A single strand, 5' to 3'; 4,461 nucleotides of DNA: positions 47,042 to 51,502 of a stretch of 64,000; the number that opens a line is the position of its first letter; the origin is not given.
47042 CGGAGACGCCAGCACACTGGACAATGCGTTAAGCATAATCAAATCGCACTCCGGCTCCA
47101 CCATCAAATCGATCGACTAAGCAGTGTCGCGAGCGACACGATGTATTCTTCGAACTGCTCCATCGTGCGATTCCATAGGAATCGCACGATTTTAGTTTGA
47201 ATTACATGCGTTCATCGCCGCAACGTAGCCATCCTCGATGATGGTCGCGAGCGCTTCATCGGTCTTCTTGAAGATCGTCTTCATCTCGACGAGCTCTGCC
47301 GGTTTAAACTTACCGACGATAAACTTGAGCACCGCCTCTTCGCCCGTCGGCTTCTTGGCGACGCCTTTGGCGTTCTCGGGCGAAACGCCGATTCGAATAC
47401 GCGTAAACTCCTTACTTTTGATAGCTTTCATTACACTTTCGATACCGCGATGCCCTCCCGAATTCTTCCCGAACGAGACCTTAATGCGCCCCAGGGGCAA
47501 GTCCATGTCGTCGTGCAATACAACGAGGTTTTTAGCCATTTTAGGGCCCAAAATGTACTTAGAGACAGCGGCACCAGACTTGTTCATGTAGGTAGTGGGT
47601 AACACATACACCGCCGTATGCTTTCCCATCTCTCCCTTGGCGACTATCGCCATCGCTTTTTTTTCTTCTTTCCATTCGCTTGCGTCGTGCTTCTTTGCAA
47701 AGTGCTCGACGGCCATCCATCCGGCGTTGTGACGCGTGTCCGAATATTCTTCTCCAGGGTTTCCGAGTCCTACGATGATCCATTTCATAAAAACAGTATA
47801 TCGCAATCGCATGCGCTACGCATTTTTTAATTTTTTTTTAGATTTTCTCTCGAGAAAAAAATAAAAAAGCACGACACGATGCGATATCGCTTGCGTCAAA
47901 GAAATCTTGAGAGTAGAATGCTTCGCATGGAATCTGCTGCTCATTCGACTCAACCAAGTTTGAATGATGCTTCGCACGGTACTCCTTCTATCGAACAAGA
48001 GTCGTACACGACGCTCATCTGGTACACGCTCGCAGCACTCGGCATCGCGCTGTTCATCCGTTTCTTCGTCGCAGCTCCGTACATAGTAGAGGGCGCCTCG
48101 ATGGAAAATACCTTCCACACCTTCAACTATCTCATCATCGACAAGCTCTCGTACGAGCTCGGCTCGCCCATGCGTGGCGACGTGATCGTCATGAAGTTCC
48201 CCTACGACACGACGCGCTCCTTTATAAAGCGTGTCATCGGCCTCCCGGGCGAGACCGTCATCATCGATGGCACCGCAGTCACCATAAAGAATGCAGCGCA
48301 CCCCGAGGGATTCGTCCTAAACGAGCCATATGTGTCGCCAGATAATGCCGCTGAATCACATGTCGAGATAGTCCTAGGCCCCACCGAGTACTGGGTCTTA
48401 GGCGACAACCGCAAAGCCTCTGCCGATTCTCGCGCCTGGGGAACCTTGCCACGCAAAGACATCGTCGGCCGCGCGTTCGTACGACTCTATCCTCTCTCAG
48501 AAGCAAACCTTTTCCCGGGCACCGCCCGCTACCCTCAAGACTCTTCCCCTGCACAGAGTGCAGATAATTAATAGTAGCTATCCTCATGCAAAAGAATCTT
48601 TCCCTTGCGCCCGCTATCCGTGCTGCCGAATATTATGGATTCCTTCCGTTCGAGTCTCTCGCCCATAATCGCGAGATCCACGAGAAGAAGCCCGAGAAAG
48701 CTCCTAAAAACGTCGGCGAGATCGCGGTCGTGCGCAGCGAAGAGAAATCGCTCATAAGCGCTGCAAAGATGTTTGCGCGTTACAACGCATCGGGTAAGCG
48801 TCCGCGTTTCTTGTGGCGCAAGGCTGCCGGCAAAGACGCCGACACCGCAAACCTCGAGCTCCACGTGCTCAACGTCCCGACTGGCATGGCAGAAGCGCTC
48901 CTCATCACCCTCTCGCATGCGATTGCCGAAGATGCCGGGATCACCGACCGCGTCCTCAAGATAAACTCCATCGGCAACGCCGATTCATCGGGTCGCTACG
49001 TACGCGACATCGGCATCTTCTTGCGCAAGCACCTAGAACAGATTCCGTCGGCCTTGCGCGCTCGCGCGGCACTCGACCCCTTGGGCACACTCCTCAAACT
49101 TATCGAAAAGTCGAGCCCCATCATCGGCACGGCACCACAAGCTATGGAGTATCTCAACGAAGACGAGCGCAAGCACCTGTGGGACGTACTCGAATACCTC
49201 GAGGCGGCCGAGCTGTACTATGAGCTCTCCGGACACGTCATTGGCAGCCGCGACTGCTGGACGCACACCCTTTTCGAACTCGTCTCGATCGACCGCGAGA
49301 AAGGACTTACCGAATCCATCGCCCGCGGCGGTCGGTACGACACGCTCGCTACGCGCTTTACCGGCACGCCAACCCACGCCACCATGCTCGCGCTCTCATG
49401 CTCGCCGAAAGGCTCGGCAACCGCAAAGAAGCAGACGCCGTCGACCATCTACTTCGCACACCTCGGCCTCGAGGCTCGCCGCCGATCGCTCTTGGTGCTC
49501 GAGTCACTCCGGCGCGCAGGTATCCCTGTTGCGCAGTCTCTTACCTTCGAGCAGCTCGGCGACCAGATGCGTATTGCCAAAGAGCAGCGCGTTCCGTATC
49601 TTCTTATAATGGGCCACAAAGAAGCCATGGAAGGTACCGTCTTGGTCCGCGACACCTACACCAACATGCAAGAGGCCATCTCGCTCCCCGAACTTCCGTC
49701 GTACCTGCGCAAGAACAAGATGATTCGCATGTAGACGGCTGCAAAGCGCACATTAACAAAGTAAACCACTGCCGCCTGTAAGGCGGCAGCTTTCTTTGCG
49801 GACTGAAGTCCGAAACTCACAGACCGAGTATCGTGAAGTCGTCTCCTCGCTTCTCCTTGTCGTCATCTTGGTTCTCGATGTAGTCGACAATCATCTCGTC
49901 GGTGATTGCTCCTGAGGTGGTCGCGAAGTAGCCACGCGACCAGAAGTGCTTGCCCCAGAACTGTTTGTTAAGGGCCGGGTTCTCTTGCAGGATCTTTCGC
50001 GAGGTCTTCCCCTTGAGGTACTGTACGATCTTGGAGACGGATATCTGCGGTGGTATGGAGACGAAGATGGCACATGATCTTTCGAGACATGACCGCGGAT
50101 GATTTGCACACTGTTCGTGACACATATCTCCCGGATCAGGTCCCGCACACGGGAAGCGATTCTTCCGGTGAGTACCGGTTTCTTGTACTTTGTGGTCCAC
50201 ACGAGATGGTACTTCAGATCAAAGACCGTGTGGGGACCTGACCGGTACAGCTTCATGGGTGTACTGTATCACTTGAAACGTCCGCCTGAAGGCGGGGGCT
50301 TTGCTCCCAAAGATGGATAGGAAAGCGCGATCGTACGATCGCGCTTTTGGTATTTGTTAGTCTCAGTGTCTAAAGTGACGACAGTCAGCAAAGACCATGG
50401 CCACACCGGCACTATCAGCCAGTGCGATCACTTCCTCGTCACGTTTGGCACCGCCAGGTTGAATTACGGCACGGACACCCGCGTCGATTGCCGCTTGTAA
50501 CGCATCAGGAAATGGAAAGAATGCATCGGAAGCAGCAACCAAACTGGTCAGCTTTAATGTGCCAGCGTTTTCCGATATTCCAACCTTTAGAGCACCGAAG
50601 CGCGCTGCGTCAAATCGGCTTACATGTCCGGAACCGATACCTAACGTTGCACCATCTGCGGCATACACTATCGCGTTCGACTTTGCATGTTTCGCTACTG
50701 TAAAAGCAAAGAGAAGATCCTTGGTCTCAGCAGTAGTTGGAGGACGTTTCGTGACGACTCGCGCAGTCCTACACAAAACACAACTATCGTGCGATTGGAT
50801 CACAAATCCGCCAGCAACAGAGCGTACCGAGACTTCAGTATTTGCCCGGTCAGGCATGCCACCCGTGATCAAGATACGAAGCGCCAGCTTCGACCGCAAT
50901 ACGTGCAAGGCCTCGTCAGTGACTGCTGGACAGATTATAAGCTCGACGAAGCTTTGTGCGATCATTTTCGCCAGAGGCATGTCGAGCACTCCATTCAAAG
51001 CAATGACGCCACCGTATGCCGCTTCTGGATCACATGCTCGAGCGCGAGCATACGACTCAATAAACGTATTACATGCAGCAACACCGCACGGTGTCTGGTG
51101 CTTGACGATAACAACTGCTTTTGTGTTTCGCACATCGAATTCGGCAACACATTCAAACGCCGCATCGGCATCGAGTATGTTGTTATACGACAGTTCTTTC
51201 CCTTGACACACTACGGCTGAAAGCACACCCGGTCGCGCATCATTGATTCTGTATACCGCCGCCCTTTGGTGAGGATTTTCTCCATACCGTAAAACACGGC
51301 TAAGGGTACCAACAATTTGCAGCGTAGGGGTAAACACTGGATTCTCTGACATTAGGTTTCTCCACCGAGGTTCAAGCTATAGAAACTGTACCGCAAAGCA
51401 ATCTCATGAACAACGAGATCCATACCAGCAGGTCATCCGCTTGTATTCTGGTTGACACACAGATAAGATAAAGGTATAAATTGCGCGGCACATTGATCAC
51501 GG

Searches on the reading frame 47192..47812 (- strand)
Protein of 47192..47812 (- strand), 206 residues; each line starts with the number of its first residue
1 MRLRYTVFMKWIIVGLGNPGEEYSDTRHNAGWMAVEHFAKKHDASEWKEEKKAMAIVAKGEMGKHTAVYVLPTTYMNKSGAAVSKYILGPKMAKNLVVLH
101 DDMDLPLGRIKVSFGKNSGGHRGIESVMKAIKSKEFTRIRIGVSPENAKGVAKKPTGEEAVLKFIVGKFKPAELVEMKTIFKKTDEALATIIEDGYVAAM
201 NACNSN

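Call 24: search_protein_families(library=pfam, proteins=[window:47192-47812:-], max_evalue=0.0001)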
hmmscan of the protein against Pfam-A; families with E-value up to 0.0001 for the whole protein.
window:47192-47812:- (206 aa): 1 family
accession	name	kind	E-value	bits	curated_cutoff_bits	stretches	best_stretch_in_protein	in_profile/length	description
PF01195.25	Pept_tRNA_hydro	-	3.2e-51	174.2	27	1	12-204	1-183/183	Peptidyl-tRNA hydrolase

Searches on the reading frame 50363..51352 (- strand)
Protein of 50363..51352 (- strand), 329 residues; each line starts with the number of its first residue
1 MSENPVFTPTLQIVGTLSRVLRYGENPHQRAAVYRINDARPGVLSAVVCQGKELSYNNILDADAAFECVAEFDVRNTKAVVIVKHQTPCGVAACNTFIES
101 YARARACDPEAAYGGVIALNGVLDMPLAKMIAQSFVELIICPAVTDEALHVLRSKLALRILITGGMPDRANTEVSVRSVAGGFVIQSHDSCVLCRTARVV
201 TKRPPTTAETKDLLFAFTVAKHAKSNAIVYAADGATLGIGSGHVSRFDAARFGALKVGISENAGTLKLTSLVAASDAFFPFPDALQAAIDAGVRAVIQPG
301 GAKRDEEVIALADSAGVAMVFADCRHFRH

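Call 24: search_protein_families(library=pfam, proteins=[window:50363-51352:-], max_evalue=0.0001)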
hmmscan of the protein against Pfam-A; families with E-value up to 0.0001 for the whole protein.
window:50363-51352:- (329 aa): 1 family
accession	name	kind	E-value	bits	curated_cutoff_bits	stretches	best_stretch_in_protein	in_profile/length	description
PF01808.24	AICARFT_IMPCHas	-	3.2e-83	280.2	25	1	10-254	68-309/311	AICARFT/IMPCHase bienzyme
